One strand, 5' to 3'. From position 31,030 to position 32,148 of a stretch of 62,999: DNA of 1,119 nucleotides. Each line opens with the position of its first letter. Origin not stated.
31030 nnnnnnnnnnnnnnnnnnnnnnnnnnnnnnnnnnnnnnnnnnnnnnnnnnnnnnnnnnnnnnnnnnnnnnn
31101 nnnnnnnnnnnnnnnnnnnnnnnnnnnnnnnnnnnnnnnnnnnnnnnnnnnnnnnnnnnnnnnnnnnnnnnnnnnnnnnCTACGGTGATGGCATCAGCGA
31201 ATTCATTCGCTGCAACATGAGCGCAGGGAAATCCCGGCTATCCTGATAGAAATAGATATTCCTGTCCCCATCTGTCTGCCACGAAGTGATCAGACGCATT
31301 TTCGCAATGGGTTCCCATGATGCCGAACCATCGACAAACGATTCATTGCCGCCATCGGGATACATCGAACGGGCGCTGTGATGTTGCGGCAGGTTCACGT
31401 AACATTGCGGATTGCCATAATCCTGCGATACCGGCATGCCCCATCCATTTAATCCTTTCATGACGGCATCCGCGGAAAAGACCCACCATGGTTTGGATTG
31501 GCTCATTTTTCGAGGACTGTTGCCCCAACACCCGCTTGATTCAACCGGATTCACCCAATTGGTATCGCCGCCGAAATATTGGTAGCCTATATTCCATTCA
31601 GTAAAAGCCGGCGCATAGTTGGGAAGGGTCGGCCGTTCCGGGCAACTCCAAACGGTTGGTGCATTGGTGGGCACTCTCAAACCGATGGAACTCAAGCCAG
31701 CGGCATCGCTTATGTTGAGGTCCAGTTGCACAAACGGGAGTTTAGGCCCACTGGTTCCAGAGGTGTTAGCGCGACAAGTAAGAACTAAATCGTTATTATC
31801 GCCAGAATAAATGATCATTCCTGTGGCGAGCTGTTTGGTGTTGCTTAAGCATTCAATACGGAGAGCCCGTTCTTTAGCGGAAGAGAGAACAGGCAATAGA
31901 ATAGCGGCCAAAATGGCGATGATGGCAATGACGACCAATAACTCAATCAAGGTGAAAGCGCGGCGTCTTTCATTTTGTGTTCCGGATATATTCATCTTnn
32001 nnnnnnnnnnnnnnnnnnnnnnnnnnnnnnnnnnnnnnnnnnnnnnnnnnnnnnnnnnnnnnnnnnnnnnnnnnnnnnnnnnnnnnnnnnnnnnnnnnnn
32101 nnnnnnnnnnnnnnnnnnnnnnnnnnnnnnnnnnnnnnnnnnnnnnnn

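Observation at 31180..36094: Cassette copy 2: LamG + 3x(Ig + CBM6/35-like) giant, 10-bp stem-loop, divergent pseudopilin, then GH16, a two-component system and GH2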

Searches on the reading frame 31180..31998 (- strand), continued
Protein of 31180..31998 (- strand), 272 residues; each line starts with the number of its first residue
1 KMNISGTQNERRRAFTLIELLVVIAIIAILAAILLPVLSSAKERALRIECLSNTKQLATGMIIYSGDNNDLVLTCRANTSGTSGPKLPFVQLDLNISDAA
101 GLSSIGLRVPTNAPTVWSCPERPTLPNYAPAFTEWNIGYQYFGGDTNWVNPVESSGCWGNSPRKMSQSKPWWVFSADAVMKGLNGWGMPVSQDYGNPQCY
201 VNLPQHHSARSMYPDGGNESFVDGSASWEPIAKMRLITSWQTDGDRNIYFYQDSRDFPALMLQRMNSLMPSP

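Call 99: find_encoding_contigs(protein=P0195, flank=7000, max_places=1)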
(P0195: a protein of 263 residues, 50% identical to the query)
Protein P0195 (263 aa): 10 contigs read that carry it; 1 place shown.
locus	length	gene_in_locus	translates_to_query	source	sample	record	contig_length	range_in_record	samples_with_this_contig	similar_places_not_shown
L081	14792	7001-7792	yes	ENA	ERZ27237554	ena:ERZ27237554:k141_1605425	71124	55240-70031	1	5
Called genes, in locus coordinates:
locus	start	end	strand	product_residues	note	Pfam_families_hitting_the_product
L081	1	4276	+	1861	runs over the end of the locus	PF12951:PATR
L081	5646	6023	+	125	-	-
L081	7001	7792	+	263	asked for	PF07963:N_methyl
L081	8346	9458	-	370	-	PF01757:Acyl_transf_3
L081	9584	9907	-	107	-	-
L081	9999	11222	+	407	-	PF01676:Metalloenzyme, PF10143:PhosphMutase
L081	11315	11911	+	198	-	PF01066:CDP-OH_P_transf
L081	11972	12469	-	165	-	PF13413:HTH_25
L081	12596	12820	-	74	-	-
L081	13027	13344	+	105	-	PF01381:HTH_3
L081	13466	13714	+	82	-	PF05534:HicB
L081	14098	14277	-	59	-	-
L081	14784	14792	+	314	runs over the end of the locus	PF02371:Transposase_20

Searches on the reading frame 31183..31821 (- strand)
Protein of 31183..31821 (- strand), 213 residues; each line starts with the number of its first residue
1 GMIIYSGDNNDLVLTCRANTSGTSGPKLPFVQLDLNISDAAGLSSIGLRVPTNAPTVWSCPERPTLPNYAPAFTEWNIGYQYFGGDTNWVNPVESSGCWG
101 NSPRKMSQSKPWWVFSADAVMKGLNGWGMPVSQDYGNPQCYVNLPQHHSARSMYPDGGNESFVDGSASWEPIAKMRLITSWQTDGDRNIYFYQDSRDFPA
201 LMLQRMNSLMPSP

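Call 30: search_protein_families(library=pfam, proteins=[window:31183-31821:-], max_evalue=5)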
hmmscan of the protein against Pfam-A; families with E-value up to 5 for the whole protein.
window:31183-31821:- (213 aa): 0 families

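Call 51: search_protein_families(library=ncbifam, proteins=[window:31183-31821:-], max_evalue=10)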
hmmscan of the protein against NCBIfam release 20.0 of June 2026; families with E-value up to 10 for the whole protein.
window:31183-31821:- (213 aa): 0 families
